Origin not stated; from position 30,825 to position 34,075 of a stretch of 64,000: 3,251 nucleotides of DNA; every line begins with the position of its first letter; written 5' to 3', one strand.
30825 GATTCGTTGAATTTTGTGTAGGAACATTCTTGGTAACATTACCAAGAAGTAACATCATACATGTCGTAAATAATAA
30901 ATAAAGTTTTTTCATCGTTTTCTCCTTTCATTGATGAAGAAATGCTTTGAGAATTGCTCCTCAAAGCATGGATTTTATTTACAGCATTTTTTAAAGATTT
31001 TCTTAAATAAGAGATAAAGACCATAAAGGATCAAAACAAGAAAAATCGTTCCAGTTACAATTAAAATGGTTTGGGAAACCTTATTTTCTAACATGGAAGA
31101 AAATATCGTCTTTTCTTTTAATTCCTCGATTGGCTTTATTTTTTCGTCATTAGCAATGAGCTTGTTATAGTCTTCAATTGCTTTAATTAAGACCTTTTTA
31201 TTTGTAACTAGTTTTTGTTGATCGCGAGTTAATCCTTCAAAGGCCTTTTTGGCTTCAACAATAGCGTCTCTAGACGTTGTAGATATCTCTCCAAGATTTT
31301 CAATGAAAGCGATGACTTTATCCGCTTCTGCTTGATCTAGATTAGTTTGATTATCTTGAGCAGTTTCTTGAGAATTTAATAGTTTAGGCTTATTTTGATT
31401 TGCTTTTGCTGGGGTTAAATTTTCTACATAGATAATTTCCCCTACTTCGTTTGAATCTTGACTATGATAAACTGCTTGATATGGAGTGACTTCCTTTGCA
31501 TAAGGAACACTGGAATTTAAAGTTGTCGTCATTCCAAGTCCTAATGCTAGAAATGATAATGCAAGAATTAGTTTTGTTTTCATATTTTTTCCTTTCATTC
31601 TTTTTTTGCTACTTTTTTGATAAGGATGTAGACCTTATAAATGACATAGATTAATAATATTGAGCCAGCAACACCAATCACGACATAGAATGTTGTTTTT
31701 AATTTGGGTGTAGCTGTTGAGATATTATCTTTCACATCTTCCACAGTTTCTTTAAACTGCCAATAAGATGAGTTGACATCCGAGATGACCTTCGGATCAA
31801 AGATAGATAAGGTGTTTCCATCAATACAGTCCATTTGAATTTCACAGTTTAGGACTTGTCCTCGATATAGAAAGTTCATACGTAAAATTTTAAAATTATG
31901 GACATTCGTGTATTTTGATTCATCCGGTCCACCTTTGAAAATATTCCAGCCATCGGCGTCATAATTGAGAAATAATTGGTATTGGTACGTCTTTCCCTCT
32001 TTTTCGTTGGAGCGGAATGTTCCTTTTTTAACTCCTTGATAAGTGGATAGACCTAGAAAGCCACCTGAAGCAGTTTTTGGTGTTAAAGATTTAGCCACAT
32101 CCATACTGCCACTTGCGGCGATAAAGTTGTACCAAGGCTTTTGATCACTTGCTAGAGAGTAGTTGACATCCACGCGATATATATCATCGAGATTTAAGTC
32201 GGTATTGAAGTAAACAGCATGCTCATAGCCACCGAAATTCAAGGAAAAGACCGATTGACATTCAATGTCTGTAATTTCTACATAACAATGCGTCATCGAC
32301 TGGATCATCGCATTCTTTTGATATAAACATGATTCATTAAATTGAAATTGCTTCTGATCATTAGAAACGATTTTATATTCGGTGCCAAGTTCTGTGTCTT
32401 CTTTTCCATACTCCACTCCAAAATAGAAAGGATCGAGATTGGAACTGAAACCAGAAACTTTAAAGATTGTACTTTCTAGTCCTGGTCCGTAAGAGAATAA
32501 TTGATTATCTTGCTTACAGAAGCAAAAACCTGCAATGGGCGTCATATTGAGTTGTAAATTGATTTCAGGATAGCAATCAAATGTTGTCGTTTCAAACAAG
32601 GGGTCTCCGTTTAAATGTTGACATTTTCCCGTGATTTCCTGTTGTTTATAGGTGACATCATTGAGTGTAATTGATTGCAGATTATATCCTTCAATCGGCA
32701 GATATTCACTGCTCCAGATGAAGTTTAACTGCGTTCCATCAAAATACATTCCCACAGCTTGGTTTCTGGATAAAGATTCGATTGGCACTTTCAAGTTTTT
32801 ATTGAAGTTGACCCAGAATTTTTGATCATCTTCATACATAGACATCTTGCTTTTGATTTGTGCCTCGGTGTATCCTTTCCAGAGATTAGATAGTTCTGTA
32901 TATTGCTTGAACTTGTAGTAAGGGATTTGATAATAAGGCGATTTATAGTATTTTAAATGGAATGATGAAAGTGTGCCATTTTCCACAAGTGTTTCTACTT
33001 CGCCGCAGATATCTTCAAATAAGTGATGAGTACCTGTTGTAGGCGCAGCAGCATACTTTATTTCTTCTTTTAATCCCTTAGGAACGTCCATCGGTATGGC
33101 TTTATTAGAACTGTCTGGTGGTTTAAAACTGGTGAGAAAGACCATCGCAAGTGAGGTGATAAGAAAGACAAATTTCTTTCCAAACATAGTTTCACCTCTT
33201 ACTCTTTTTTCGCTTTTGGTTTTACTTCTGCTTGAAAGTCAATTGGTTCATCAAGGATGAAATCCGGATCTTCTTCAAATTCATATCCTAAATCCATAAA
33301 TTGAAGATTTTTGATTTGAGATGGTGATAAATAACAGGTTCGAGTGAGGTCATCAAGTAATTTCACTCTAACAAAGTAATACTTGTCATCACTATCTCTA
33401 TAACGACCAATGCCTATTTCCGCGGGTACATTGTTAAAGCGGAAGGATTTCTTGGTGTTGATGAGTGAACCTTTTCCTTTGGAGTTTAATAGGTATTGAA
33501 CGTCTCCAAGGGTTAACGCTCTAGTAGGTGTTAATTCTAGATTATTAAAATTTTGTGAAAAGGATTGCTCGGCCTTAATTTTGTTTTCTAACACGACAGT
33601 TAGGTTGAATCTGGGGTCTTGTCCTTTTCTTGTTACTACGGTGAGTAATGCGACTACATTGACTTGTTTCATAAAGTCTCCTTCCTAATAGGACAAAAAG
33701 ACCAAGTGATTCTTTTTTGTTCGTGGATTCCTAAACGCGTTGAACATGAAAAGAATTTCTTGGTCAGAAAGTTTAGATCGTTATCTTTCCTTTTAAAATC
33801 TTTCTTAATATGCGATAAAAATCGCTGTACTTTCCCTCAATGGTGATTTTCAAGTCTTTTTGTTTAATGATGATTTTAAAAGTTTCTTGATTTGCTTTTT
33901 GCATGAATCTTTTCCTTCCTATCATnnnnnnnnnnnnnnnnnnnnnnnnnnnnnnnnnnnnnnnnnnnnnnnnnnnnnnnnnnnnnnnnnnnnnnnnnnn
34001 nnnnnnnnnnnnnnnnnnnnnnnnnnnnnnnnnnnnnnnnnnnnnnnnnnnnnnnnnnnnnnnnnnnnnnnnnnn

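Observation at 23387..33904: GC-richer 10.5 kb operon: Rep_trans + helicase + membrane ATPase + three proteins with signal peptide, C-terminal TM and basic tail, and no T4SS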

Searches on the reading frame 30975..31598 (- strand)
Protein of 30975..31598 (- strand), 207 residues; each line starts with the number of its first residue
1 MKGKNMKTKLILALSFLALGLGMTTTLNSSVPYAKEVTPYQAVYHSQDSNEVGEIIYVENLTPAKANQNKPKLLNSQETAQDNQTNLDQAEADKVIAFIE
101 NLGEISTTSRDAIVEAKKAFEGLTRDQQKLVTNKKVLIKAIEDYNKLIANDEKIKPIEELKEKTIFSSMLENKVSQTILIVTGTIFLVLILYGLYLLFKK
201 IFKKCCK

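Call 3: search_protein_families(library=pfam, proteins=[window:30975-31598:-], max_evalue=0.1)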
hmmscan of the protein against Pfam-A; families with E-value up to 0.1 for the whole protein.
window:30975-31598:- (207 aa): 0 families

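Call 4: search_protein_families(library=phrogs, proteins=[window:30975-31598:-], max_evalue=0.1)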
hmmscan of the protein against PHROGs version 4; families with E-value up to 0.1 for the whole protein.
window:30975-31598:- (207 aa): 3 families
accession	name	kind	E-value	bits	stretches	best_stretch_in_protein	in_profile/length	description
phrog_9011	-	unknown function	0.052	14.3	1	108-194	42-119/177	-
phrog_15233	-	unknown function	0.053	14.3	1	77-160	16-99/104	-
phrog_12079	-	unknown function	0.075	14.3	0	174-204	49-78/79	-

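Call 10: search_protein_families(library=ncbifam, proteins=[window:30975-31598:-], max_evalue=0.1)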
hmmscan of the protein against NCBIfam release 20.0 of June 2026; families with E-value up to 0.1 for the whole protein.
window:30975-31598:- (207 aa): 0 families

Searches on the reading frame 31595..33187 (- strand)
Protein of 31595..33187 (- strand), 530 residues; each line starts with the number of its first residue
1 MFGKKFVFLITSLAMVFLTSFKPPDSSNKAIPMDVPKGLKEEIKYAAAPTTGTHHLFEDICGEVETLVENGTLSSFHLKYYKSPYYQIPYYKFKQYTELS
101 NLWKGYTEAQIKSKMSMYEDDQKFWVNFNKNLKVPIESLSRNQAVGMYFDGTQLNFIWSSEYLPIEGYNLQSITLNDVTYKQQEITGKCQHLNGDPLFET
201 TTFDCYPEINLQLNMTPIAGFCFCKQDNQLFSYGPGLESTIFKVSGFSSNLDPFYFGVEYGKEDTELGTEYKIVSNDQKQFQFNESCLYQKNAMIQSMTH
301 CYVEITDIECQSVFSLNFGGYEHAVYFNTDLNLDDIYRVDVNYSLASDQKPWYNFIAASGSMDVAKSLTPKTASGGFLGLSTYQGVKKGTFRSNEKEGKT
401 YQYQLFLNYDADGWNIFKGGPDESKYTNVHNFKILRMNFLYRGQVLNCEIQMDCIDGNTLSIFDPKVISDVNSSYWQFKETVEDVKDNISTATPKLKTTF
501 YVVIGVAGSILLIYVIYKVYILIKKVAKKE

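Call 3: search_protein_families(library=pfam, proteins=[window:31595-33187:-], max_evalue=0.1)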
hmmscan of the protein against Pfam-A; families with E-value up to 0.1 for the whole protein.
window:31595-33187:- (530 aa): 0 families

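Call 4: search_protein_families(library=phrogs, proteins=[window:31595-33187:-], max_evalue=0.1)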
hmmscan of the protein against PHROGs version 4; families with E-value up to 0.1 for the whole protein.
window:31595-33187:- (530 aa): 0 families

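Call 10: search_protein_families(library=ncbifam, proteins=[window:31595-33187:-], max_evalue=0.1)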
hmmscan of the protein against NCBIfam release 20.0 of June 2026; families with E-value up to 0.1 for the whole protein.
window:31595-33187:- (530 aa): 0 families

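Call 129: search_dna_similar(query=window:31595-33187:-, collection=phages, mode=protein, max_evalue=0.01)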
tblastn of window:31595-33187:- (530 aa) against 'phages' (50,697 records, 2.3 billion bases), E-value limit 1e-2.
No match.
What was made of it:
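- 31595..33187 (-): 530-aa exported protein: signal peptide, C-terminal TM helix, tail KKVAKKE. It is the most conserved exported protein of the family and a candidate virion spike or adsorption protein. No family or phage match (calls 3, 4, 129).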

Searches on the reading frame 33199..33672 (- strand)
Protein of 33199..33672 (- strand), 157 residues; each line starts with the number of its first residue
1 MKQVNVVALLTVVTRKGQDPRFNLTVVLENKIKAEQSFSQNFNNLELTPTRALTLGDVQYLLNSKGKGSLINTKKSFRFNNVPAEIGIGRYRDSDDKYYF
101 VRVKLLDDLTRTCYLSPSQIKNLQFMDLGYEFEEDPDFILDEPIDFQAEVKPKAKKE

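Call 3: search_protein_families(library=pfam, proteins=[window:33199-33672:-], max_evalue=0.1)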
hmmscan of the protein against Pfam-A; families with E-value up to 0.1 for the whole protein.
window:33199-33672:- (157 aa): 0 families

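Call 4: search_protein_families(library=phrogs, proteins=[window:33199-33672:-], max_evalue=0.1)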
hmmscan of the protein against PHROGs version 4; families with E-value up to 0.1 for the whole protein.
window:33199-33672:- (157 aa): 0 families

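Call 10: search_protein_families(library=ncbifam, proteins=[window:33199-33672:-], max_evalue=0.1)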
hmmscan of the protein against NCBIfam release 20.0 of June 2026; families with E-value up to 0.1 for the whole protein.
window:33199-33672:- (157 aa): 0 families

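Call 46: search_solved_structures(query=A2, max_evalue=10, show_alignments=2)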
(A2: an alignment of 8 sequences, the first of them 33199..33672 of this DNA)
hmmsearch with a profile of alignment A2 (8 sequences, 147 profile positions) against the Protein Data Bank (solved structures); distinct sequences matched with E-value up to 10: 1.
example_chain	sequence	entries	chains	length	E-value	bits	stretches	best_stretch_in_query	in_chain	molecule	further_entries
4pc4_A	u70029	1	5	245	0.5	13.2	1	71-126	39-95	30K lipoprotein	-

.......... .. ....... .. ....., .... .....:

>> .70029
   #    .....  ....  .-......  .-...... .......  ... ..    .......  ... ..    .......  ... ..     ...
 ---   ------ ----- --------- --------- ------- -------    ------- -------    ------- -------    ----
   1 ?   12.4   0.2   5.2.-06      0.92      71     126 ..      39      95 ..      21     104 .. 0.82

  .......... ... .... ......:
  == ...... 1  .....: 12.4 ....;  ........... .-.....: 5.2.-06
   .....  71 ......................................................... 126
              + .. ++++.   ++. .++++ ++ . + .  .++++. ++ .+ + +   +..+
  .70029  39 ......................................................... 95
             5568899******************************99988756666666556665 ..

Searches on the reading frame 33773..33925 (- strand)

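Call 10: search_protein_families(library=ncbifam, proteins=[window:33773-33925:-], max_evalue=0.1)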
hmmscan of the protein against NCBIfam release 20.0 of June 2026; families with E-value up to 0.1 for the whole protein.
window:33773-33925:- (50 aa): 1 family
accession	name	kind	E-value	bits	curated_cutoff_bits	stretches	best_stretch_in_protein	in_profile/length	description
NF003022.0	PRK03887.1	equivalog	0.033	14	164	1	4-49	33-77/175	methylated-DNA--protein-cysteine methyltransferase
